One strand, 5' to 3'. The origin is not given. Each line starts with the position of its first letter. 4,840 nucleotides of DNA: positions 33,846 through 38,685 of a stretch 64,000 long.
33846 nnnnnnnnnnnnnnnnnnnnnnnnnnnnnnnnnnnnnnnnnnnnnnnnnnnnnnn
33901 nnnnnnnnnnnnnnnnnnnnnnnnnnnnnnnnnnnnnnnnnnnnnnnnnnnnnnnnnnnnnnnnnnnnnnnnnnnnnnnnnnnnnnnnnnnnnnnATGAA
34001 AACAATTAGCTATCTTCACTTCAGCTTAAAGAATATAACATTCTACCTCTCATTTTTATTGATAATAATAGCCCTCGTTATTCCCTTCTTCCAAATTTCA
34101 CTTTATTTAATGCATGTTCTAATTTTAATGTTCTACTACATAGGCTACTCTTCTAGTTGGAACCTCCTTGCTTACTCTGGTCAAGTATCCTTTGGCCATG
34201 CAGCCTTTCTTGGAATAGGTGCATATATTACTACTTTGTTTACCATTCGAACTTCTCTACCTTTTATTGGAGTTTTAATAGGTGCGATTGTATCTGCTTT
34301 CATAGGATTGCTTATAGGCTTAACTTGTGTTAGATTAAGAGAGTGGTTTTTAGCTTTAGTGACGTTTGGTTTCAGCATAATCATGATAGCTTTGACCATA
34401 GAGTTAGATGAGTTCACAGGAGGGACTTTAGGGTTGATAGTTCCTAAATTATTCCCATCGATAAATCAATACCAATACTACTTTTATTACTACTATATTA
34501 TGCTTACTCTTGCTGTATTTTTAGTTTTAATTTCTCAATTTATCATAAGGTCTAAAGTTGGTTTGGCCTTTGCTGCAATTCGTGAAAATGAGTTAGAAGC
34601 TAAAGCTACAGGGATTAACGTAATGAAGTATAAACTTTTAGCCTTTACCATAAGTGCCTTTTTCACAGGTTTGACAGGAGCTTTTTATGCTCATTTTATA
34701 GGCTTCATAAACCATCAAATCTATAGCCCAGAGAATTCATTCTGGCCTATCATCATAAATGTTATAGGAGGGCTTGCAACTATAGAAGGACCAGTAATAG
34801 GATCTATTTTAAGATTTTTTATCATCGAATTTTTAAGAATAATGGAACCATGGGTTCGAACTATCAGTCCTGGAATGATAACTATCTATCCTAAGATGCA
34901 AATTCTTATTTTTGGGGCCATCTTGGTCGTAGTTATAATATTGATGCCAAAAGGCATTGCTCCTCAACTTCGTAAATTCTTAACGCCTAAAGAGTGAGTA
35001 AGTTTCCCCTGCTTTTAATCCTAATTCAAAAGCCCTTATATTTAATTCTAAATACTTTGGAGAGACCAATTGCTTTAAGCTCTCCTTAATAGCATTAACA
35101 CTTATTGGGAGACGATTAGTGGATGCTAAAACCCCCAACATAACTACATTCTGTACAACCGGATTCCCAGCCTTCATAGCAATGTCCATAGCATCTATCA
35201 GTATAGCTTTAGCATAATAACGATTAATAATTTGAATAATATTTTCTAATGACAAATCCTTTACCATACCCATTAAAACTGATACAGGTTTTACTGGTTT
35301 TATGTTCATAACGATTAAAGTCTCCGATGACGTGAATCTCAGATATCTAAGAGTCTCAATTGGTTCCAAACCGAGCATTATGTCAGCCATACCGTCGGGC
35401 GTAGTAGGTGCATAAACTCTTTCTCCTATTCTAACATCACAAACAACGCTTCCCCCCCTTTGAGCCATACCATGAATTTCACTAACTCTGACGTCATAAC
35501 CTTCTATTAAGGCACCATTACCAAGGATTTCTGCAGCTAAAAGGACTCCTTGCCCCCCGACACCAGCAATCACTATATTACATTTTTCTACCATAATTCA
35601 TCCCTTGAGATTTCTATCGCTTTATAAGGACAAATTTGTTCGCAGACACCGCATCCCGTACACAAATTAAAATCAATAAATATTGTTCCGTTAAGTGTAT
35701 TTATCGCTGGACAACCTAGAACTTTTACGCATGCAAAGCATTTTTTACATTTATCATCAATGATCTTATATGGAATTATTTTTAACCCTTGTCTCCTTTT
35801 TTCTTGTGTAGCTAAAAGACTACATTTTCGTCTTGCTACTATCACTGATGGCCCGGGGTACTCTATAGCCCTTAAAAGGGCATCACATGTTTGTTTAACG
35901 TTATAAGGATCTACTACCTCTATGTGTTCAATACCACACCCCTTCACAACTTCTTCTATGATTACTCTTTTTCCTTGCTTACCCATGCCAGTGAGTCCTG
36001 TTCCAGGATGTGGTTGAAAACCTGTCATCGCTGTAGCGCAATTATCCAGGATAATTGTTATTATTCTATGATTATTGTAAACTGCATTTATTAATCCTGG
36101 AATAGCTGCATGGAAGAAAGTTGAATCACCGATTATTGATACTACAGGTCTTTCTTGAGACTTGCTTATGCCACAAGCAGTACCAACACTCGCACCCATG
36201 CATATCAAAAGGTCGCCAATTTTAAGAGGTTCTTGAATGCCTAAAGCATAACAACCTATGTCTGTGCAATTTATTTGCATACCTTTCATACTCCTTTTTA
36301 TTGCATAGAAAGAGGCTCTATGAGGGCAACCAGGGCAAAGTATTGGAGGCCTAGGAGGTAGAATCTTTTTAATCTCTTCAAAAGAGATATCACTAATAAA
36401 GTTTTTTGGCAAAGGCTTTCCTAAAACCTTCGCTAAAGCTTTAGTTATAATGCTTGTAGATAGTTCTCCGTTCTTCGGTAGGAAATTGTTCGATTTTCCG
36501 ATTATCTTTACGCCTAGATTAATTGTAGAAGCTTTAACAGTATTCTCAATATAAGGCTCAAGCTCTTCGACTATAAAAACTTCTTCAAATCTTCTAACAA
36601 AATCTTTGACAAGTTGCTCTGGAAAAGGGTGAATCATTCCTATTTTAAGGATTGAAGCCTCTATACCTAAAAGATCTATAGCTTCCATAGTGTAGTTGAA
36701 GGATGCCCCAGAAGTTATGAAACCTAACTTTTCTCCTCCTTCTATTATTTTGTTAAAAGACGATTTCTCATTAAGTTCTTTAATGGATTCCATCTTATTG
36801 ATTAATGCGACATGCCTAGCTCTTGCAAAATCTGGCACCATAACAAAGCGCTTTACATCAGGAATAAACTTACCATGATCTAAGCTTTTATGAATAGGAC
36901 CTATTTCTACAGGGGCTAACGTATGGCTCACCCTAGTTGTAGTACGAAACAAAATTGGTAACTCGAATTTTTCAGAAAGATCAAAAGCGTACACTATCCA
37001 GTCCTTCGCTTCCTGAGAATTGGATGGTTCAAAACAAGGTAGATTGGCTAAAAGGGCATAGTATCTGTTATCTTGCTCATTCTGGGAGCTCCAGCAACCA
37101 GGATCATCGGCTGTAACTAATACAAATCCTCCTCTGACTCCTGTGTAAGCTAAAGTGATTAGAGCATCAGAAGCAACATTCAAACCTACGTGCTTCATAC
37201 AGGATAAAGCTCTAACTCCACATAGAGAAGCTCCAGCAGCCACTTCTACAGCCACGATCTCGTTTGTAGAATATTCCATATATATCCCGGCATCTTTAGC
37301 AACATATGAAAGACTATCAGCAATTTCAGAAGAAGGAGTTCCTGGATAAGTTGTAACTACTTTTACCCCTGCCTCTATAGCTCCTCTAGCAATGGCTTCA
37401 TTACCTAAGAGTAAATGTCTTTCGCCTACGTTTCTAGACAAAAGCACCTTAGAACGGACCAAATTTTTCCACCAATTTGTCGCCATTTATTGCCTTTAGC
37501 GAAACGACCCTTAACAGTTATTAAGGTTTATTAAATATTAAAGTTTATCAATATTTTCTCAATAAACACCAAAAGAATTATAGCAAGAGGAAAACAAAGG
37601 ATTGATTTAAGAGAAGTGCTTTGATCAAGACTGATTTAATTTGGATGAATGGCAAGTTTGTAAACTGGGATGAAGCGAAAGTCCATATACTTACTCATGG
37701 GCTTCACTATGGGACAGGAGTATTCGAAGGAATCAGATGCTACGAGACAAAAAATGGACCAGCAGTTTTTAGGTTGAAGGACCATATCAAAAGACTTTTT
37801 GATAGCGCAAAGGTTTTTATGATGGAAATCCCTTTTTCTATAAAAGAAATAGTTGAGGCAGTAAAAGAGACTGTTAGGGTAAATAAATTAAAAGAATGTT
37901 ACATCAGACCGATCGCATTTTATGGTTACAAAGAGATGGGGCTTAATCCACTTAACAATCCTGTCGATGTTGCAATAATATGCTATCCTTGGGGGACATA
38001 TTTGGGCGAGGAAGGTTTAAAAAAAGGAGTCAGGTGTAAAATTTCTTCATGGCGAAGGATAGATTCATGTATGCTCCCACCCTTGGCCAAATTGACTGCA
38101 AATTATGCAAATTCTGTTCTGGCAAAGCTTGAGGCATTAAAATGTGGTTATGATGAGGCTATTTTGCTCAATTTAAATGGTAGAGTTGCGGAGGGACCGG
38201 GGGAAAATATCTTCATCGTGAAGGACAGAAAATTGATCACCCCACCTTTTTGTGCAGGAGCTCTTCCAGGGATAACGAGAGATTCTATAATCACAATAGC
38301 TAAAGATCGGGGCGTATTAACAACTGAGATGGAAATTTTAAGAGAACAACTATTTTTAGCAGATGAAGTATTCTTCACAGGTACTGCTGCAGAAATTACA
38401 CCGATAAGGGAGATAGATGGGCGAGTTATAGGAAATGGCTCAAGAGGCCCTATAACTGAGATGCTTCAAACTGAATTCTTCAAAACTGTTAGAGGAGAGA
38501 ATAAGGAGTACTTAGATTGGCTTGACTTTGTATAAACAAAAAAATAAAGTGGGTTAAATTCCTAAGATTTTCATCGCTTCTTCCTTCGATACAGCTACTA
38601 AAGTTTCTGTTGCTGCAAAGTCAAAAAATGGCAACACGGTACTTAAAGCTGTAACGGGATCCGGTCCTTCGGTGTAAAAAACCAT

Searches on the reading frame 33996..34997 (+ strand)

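Call 71: search_protein_families(library=pfam, proteins=[window:33996-34997:+], max_evalue=0.000001)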
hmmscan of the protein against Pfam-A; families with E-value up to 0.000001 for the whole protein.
window:33996-34997:+ (333 aa): 1 family
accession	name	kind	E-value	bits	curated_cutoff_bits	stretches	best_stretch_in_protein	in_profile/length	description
PF02653.21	BPD_transp_2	-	5.5e-33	114.7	26.8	1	39-313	3-268/269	Branched-chain amino acid transport system / permease component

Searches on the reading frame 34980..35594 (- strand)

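Call 71: search_protein_families(library=pfam, proteins=[window:34980-35594:-], max_evalue=0.000001)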
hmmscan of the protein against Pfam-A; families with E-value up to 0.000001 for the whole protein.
window:34980-35594:- (204 aa): 1 family
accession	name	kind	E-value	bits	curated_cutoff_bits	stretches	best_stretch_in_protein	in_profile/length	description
PF01558.24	POR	-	1.4e-35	123.5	27.4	1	13-193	1-172/173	Pyruvate ferredoxin/flavodoxin oxidoreductase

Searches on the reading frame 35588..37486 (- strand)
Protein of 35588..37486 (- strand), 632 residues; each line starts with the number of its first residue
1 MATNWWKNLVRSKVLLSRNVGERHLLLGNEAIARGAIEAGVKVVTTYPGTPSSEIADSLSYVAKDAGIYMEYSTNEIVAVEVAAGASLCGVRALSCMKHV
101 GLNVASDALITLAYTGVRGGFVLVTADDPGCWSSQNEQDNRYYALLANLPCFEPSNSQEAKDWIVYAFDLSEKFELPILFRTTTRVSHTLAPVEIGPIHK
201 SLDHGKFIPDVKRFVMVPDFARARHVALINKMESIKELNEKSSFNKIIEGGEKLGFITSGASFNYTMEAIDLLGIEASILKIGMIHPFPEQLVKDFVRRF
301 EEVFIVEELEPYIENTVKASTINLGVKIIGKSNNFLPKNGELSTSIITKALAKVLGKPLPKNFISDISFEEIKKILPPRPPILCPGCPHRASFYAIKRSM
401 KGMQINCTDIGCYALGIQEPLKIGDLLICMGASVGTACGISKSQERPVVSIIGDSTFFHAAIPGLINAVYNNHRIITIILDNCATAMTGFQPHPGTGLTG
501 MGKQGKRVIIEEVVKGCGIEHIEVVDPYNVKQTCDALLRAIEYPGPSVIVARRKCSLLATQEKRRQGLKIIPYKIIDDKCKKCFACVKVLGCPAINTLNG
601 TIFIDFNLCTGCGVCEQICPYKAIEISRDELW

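Call 52: search_protein_families(library=pfam, proteins=[window:35588-37486:-], max_evalue=0.00001)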
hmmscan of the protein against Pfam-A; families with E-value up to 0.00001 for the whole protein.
window:35588-37486:- (632 aa): 4 families
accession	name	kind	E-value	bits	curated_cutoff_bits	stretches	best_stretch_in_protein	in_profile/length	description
PF02775.26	TPP_enzyme_C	-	1.1e-23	84.2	21.9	1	409-550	1-150/151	Thiamine pyrophosphate enzyme, C-terminal TPP binding domain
PF01855.24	POR_N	-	7.1e-17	62.4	27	1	35-199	2-171/231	Pyruvate flavodoxin/ferredoxin oxidoreductase, thiamine diP-bdg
PF00037.32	Fer4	-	1.9e-07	31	21.1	1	603-625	2-24/24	4Fe-4S binding domain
PF12797.12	Fer4_2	-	5.4e-07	29.6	24.5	0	602-621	3-22/22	4Fe-4S binding domain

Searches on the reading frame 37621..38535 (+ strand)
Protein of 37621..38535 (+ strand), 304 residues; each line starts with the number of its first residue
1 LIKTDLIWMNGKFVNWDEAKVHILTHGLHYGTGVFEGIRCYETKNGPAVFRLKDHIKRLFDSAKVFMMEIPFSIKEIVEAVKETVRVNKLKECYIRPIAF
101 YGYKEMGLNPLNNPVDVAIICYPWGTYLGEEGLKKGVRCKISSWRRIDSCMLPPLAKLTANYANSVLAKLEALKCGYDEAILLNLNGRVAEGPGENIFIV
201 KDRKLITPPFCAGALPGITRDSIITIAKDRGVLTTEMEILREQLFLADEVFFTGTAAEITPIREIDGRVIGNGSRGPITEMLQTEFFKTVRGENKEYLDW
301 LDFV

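Call 71: search_protein_families(library=pfam, proteins=[window:37621-38535:+], max_evalue=0.000001)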
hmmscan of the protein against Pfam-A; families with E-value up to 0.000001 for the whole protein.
window:37621-38535:+ (304 aa): 1 family
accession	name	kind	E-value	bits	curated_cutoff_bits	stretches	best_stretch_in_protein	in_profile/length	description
PF01063.24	Aminotran_4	-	5e-52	177.4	28.5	1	33-265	1-223/223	Amino-transferase class IV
